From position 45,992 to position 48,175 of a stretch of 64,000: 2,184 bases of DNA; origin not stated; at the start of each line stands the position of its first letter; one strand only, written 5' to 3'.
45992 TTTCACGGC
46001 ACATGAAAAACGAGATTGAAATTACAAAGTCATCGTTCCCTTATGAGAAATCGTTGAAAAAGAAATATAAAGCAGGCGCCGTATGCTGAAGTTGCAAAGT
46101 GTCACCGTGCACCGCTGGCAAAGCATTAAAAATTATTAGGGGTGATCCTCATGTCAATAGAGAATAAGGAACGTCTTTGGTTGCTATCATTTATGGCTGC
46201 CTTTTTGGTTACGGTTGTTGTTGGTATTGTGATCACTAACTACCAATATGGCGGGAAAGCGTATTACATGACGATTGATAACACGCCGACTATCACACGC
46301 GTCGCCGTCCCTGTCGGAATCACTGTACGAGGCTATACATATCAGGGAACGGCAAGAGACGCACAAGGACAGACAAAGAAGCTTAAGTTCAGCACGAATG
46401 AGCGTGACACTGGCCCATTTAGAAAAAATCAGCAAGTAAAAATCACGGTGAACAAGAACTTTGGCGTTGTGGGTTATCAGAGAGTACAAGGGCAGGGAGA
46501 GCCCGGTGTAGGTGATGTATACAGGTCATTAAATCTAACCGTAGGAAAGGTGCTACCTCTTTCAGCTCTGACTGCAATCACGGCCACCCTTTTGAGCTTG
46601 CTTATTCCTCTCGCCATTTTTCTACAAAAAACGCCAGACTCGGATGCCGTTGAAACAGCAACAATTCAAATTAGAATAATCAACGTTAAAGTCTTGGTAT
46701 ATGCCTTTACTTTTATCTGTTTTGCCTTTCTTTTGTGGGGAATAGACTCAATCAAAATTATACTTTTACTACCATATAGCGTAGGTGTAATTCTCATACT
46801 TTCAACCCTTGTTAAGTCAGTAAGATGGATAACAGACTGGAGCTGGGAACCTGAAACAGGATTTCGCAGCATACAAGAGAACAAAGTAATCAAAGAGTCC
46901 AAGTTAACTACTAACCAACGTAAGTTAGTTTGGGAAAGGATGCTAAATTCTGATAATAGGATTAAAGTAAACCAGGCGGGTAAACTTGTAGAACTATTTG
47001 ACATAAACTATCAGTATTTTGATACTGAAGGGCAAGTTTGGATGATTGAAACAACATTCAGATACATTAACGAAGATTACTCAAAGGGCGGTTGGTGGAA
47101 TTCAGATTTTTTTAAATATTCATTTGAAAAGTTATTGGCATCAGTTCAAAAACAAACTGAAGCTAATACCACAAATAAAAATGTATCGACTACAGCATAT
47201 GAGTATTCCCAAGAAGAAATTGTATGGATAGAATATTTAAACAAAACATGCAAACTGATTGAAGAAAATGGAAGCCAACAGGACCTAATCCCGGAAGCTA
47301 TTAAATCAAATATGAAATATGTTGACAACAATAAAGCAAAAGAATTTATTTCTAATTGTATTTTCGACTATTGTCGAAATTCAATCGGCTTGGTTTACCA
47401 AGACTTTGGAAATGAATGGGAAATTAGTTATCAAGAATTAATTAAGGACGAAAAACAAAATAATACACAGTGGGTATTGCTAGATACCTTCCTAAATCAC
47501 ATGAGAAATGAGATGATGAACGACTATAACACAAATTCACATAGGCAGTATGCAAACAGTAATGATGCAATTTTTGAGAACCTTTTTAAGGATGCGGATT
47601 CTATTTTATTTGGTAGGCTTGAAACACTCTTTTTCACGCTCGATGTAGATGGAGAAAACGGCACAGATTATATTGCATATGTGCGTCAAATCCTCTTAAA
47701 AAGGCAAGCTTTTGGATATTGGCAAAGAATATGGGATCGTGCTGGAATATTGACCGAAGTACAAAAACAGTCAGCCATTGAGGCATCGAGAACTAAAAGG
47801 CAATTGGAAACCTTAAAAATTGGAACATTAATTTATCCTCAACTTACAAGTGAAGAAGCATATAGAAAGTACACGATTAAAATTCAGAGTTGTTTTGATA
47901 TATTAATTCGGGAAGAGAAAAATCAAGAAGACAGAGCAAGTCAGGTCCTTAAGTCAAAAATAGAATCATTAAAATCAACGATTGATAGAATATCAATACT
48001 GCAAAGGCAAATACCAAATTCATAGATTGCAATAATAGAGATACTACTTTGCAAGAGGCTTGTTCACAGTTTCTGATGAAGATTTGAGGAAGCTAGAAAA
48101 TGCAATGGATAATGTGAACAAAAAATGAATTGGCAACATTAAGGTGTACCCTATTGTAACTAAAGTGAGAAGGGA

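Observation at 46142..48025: Novel 627-aa YxeA(DUF1093)-multiTM protein with a large uncharacterised C-terminal domain, IS-bracketed and low GC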

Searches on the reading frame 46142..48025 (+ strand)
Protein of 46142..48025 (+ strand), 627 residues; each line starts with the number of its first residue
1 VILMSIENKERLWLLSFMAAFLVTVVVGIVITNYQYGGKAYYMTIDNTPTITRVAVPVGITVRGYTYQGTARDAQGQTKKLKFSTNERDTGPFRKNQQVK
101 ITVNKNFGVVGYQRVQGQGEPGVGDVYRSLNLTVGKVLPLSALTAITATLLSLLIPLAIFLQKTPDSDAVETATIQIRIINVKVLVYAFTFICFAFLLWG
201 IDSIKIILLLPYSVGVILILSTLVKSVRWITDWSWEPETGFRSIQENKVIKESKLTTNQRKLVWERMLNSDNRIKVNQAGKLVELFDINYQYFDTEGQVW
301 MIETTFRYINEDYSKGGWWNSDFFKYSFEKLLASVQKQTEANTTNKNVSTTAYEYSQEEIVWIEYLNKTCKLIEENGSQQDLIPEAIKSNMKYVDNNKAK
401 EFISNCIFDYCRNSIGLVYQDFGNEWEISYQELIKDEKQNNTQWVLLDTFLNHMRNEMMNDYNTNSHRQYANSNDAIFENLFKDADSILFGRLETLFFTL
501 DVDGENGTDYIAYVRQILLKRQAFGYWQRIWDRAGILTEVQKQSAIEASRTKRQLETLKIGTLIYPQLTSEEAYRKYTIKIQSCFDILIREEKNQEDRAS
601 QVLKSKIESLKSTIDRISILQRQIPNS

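Call 3: search_protein_families(library=pfam, proteins=[window:46142-48025:+], max_evalue=0.1)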
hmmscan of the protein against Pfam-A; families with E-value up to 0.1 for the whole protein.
window:46142-48025:+ (627 aa): 2 families
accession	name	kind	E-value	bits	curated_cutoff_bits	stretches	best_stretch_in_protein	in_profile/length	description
PF06486.16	DUF1093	-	1.4e-12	48.5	26.3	1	35-116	2-79/81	Protein of unknown function (DUF1093)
PF09685.15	DUF4870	-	0.014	15.8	25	1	139-223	9-89/107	Domain of unknown function (DUF4870)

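Call 4: search_protein_families(library=padloc, proteins=[window:46142-48025:+], max_evalue=0.1)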
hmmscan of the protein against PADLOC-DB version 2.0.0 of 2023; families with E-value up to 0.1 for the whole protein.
window:46142-48025:+ (627 aa): 0 families

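Call 5: find_homologous_proteins(query=window:46142-48025:+, max_evalue=0.001)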
Query window:46142-48025:+ (627 aa): 4 proteins with E <= 0.001 among 8000 candidates.
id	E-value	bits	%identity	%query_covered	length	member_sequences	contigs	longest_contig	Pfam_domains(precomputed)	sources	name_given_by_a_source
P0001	0.0e+0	1405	100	100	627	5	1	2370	PF06486.17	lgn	-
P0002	0.0e+0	1352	97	100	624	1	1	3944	PF06486.17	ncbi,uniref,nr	ncbi:YxeA family protein [Lacticaseibacillus paracasei]|uniref:YxeA family protein n=1 Tax=Lacticase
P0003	3.2e-192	658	53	97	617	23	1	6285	PF06486.17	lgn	-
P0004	2.8e-117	411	43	80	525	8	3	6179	-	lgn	-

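Call 6: search_protein_families(library=ncbifam, proteins=[window:46142-48025:+], max_evalue=0.1)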
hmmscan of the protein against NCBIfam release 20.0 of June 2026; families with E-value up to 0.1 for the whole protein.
window:46142-48025:+ (627 aa): 1 family
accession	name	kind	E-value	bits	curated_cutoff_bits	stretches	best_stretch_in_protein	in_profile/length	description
TIGR01655.1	yxeA_fam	subfamily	4e-14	53.2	29.65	1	14-117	5-103/114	YxeA family protein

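Call 7: search_protein_families(library=phrogs, proteins=[window:46142-48025:+], max_evalue=0.1)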
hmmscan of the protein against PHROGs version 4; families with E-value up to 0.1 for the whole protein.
window:46142-48025:+ (627 aa): 1 family
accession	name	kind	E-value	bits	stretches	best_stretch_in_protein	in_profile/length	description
phrog_8256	-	unknown function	1.4e-06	29.8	1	17-117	10-108/121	-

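Call 9: find_encoding_contigs(protein=P0003, flank=10000, max_places=6)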
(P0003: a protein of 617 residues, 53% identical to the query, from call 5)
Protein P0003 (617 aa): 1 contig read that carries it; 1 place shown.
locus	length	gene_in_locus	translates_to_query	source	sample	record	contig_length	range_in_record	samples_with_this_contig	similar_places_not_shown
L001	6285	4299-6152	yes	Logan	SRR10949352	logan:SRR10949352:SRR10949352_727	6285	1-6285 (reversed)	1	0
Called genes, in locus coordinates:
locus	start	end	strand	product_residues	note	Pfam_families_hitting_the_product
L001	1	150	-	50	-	?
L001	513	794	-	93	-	-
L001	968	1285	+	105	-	-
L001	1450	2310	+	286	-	PF02463:SMC_N (weak), PF13175:AAA_15 (weak), PF13476:AAA_23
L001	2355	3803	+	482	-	PF13175:AAA_15 (weak)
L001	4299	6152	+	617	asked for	PF06486:DUF1093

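Call 10: find_encoding_contigs(protein=P0004, flank=10000, max_places=6)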
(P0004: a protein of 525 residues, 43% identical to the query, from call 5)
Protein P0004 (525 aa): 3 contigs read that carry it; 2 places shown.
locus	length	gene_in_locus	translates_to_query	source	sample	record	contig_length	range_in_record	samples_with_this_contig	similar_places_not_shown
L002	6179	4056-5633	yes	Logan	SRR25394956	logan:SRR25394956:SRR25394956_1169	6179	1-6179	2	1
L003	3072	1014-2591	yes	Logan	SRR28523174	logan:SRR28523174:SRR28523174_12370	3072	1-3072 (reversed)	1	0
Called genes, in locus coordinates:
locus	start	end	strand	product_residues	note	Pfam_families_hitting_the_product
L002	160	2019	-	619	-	PF01935:DUF87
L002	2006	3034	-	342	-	PF13289:SIR2_2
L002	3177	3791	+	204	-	-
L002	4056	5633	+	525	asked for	-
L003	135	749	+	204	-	-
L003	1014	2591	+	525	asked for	-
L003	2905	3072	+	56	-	?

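Call 17: search_dna_similar(query=window:46142-48025:+, collection=plasmids, mode=protein, max_rows=30, max_evalue=0.001)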
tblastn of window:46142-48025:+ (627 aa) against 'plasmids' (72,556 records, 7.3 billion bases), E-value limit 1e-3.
Records with a match: 118; places in all: 127; records where one place covers at least 80% of the query: 0.
Best place of each record, by identity: <60% 118.
By first word of the organism name: Lactiplantibacillus 79; Lacticaseibacillus 35; Levilactobacillus 2; Lactobacillus 1; Limosilactobacillus 1.
By predicted mobility (MOB-suite, as given by PLSDB): non-mobilizable 61; mobilizable 54; conjugative 3.
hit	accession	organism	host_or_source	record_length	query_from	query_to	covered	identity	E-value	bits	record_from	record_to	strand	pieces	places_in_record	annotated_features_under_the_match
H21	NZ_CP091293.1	Lacticaseibacillus paracasei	Homo sapiens,isolate,feces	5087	4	107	17%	55.8%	6e-30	133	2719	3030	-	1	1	YxeA family protein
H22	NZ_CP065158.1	Lacticaseibacillus paracasei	organism,Tibetan kefir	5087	4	107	17%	55.8%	6e-30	133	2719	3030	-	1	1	YxeA family protein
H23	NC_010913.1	Lacticaseibacillus paracasei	-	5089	4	107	17%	55.8%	6e-30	133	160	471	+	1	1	YxeA family protein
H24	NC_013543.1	Lacticaseibacillus paracasei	-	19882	4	107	17%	55.8%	8e-30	133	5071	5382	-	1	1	IS6 family transposase | YxeA family protein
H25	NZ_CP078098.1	Lacticaseibacillus paracasei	mixed culture,infant feces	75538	4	107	17%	54.8%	2e-29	132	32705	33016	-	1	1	YxeA family protein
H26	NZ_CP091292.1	Lacticaseibacillus paracasei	Homo sapiens,isolate,feces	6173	4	107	17%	54.8%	5e-29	130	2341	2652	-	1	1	YxeA family protein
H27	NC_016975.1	Lacticaseibacillus casei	-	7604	4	107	17%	54.8%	5e-29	130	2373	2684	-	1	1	YxeA family protein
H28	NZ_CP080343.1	Lacticaseibacillus paracasei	pure culture,Sweet Potato Sour Liquid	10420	4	107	17%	54.8%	5e-29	130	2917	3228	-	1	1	YxeA family protein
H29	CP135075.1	Lacticaseibacillus paracasei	Cell culture,fermented food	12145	4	107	17%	54.8%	6e-29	130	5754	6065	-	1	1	none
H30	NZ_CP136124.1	Lacticaseibacillus paracasei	human,blood culture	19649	4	107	17%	54.8%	6e-29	130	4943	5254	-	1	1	YxeA family protein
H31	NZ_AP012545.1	Lacticaseibacillus casei DSM 20011 = JCM 1134 = ATCC 393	-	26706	4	107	17%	54.8%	6e-29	130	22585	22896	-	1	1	YxeA family protein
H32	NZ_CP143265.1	Lacticaseibacillus casei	Homo sapiens,Cell culture,human stools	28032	4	107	17%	54.8%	6e-29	130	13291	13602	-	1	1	YxeA family protein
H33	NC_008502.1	Lacticaseibacillus paracasei ATCC 334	-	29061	4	107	17%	54.8%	6e-29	130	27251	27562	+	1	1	YxeA family protein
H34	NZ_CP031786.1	Lacticaseibacillus paracasei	Homo sapiens,blood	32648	4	107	17%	54.8%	6e-29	130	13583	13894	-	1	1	YxeA family protein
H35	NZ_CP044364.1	Lacticaseibacillus paracasei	single strain,Tibetan traditional dairy ...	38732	4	107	17%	54.8%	6e-29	130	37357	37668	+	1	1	YxeA family protein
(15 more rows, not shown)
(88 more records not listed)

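Call 25: search_protein_representatives(alignment_id=A2)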
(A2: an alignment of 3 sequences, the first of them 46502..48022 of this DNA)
Query: 3 sequences, 527 profile positions. Proteins with E-value up to 0.001 (for the whole library): 33; up to 1e-10: 18; up to 1e-30: 6. The best 33 are listed.
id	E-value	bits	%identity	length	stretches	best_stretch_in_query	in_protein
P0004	7.9e-298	1004.7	-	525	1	1-526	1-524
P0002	1.5e-269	911.4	-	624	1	1-527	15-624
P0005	4.2e-142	490.8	-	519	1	8-523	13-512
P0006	2.2e-102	359.7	-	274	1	1-171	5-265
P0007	1.6e-55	205.1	-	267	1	4-240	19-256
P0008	1.4e-41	159.1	-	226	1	19-229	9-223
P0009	4.7e-30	121.1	-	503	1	19-483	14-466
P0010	7.6e-24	100.6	-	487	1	24-487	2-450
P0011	9.6e-22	93.7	-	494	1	26-520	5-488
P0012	2.4e-21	92.3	-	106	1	425-527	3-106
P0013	1.7e-18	82.9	-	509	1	23-462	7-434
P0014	4.4e-18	81.6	-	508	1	30-449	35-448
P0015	3.7e-12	62.0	-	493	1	30-429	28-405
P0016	2.2e-11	59.5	-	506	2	17-201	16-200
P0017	2.4e-11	59.4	-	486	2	32-164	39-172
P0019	4.4e-11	58.5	-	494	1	25-498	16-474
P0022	7.0e-09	51.2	-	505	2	8-167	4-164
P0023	3.5e-08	48.9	-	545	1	31-132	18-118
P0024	2.5e-07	46.1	-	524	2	10-160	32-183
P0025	7.2e-07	44.6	-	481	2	31-162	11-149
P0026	1.0e-06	44.1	-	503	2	31-129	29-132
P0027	2.7e-06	42.7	-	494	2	18-163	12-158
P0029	1.1e-05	40.7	-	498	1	19-429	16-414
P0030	4.2e-05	38.7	-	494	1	32-472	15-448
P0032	9.8e-05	37.5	-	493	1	34-125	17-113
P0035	3.7e-04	35.6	-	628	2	41-128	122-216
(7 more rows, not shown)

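Call 29: predict_structure(alignment_id=A1)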
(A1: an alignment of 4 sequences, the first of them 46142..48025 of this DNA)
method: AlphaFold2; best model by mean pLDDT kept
length: 627 residues; sequences in the alignment: 4
mean_pLDDT: 50.4   pTM: 0.41
mean pLDDT of the five models: 50.4, 49.5, 48.5, 45.8, 45.2
residues with pLDDT >= 90: 0; 70-90: 129; 50-70: 138; < 50: 360
segments of 3 or more residues with pLDDT < 50: 1-38, 55-61, 116-254, 271-278, 345-352, 415-419, 460-472, 483-596, 598-607, 620-627
pLDDT, mean of each block of 10 residues (from residue 1): 38 42 36 39 71 47 67 63 61 70 56 50 33 26 31 34 29 26 38 42 39 38 28 26 29 52 65 46 76 77 81 62 83 73 44 65 83 70 82 76 78 55 65 61 71 57 42 53 46 41 38 43 32 33 33 30 34 42 42 43 46 49 42
secondary structure, 60 per line:
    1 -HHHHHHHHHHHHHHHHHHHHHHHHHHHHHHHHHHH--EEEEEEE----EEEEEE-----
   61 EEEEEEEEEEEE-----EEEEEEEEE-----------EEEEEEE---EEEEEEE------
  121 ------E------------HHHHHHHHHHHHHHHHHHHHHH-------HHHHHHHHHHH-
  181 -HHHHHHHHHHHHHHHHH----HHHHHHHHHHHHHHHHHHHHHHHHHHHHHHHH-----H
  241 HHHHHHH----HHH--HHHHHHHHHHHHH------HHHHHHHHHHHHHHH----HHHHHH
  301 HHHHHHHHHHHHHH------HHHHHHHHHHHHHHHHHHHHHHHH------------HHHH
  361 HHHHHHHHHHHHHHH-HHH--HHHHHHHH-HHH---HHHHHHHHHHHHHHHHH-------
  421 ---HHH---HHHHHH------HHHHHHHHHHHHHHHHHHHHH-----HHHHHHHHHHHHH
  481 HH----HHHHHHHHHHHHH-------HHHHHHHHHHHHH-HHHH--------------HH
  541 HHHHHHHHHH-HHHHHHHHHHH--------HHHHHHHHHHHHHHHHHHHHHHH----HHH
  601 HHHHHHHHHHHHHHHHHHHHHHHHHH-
elements in order: H2-36 E39-45 E50-55 E61-72 E78-86 E98-104 E108-114 H140-161 H169-179 H182-198 H203-234 H240-247 H257-269 H276-290 H295-314 H321-344 H357-375 H382-389 H397-413 H430-435 H442-462 H468-482 H487-499 H507-519 H521-524 H539-550 H552-562 H571-593 H598-626

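Call 30: find_homologous_proteins(query=A3, max_evalue=0.001)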
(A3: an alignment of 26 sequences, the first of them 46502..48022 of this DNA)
Query A3 (26 sequences) (507 aa, profile of the alignment): 6 proteins with E <= 0.001 among 8000 candidates.
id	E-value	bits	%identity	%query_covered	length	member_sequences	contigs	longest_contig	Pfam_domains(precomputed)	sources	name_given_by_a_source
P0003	1.3e-141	491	46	100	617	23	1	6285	PF06486.17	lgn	-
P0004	2.8e-139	483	43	99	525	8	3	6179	-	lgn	-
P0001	6.9e-138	479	100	100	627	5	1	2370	PF06486.17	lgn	-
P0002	1.3e-135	471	96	100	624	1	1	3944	PF06486.17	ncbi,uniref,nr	ncbi:YxeA family protein [Lacticaseibacillus paracasei]|uniref:YxeA family protein n=1 Tax=Lacticase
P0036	1.9e-85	306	37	99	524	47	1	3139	-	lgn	-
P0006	7.2e-58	215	79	32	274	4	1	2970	PF06486.17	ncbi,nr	ncbi:hypothetical protein LCALC10_2828 [Lacticaseibacillus paracasei]|nr:hypothetical protein LCALC1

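Call 34: find_related_loci(query=A4, collection=genome_contigs, flank=10000)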
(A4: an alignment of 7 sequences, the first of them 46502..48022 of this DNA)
Query A4 (507 aa) in genome_contigs; peptide patterns used: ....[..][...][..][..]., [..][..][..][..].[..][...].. (x = any residue, [..] = any of these).
78 stretches matched a pattern, but none encodes a relative of the query by tblastn (E <= 1e-3).

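Call 35: find_related_loci(query=A4, collection=viral_contigs, flank=10000)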
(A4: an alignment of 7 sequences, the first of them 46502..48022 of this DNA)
Query A4 (507 aa) in viral_contigs; peptide patterns used: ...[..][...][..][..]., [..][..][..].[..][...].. (x = any residue, [..] = any of these).
249 stretches matched a pattern, but none encodes a relative of the query by tblastn (E <= 1e-3).

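Call 36: find_encoding_contigs(protein=P0036, flank=10000, max_places=6)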
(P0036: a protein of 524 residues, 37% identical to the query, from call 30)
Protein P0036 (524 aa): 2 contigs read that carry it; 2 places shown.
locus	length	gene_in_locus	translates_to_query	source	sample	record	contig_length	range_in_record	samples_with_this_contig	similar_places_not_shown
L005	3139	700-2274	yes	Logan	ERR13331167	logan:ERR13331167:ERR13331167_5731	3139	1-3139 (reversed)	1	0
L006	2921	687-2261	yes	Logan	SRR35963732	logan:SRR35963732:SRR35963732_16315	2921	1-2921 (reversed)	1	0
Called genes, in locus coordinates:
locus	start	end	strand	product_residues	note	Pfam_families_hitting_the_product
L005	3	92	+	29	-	?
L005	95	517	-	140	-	-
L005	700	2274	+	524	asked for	-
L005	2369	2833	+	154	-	-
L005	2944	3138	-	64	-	?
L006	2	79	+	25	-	?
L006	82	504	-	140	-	-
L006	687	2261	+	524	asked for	-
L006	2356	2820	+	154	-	-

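Call 37: find_encoding_contigs(protein=P0002, flank=10000, max_places=6)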
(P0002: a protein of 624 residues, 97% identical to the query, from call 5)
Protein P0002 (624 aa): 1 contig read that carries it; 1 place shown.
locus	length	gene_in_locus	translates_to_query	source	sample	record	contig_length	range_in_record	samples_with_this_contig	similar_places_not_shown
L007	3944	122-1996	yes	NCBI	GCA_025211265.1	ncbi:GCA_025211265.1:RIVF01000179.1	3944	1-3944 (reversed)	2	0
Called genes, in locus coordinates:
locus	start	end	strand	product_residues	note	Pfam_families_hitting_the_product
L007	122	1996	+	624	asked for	PF06486:DUF1093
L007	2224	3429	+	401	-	PF14253:AbiH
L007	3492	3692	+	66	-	-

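Call 39: list_cluster_members(proteins=[P0005, P0009, P0010, P0011, P0013, P0014, P0016, P0019, P0024, P0035])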
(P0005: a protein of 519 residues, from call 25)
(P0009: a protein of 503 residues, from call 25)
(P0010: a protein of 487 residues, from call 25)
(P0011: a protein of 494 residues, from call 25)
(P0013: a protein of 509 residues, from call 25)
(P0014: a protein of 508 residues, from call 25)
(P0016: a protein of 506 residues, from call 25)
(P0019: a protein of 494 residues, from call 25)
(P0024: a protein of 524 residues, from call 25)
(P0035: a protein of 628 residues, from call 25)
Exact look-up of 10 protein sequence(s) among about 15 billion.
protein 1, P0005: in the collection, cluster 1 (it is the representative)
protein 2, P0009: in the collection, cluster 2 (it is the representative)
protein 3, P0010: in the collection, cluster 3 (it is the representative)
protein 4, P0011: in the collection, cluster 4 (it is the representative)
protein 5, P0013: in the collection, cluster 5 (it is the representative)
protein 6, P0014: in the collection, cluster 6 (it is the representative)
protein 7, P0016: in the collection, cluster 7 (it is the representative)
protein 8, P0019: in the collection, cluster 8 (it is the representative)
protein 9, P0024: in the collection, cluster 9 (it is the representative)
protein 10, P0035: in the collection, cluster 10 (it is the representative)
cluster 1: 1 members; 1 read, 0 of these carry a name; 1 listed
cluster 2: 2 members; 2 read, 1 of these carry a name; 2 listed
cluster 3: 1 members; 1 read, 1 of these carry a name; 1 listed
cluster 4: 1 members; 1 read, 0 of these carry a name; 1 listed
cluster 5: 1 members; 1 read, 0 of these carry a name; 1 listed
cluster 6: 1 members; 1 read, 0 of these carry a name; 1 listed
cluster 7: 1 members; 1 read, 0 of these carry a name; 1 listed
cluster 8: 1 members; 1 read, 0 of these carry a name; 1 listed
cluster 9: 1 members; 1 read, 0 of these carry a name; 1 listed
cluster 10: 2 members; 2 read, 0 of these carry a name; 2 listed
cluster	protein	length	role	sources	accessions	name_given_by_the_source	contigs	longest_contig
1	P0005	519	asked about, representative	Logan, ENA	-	-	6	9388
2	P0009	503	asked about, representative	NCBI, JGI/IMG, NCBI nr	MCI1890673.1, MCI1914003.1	MAG: hypothetical protein LKI92_00890 [Schleiferilactobacillus harbinensis] | hypothetical protein | hypothetical protein [Schleiferilactobacillus harbinensis]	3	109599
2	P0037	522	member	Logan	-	-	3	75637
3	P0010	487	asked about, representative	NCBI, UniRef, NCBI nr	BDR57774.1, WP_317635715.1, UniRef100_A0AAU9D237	hypothetical protein [Xylocopilactobacillus apicola] | Uncharacterized protein n=1 Tax=Xylocopilactobacillus apicola TaxID=2932184 ...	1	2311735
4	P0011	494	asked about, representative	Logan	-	-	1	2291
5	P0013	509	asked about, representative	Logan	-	-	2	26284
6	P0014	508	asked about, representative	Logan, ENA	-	-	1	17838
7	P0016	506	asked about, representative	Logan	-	-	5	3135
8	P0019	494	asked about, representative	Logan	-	-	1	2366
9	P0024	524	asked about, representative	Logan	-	-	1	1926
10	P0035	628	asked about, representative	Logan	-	-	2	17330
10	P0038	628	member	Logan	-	-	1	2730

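Call 40: find_encoding_contigs(protein=P0009, flank=10000, max_places=4)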
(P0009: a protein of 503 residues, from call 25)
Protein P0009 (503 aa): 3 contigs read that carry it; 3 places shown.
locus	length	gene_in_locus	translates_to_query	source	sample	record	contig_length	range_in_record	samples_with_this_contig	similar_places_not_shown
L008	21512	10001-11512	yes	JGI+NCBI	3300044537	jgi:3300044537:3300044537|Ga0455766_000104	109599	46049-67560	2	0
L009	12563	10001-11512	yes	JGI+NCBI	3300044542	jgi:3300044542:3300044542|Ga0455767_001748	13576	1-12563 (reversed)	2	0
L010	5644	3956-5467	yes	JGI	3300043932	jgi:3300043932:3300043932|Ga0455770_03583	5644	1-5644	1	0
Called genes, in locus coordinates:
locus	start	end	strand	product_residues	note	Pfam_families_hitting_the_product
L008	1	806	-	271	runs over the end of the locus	PF00528:BPD_transp_1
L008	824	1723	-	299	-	PF00528:BPD_transp_1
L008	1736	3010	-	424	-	PF01547:SBP_bac_1, PF13416:SBP_bac_8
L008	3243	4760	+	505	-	PF16499:Melibiase_2, PF17801:Melibiase_C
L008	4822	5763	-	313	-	PF00480:ROK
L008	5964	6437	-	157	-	PF27709:UCP014422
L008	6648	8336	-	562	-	PF13320:GH123_cat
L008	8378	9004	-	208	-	PF10978:DUF2785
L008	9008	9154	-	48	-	-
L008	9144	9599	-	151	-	PF07929:PRiA4_ORF3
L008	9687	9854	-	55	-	PF07929:PRiA4_ORF3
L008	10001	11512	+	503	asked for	-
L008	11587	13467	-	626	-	PF08220:HTH_DeoR (faint), PF08279:HTH_11 (weak), PF05043:Mga (weak), PF08279:HTH_11 (weak), PF00874:PRD, PF00359:PTS_EIIA_2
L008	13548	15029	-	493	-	PF00232:Glyco_hydro_1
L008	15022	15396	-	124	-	PF02255:PTS_IIA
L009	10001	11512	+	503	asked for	-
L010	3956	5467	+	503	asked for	-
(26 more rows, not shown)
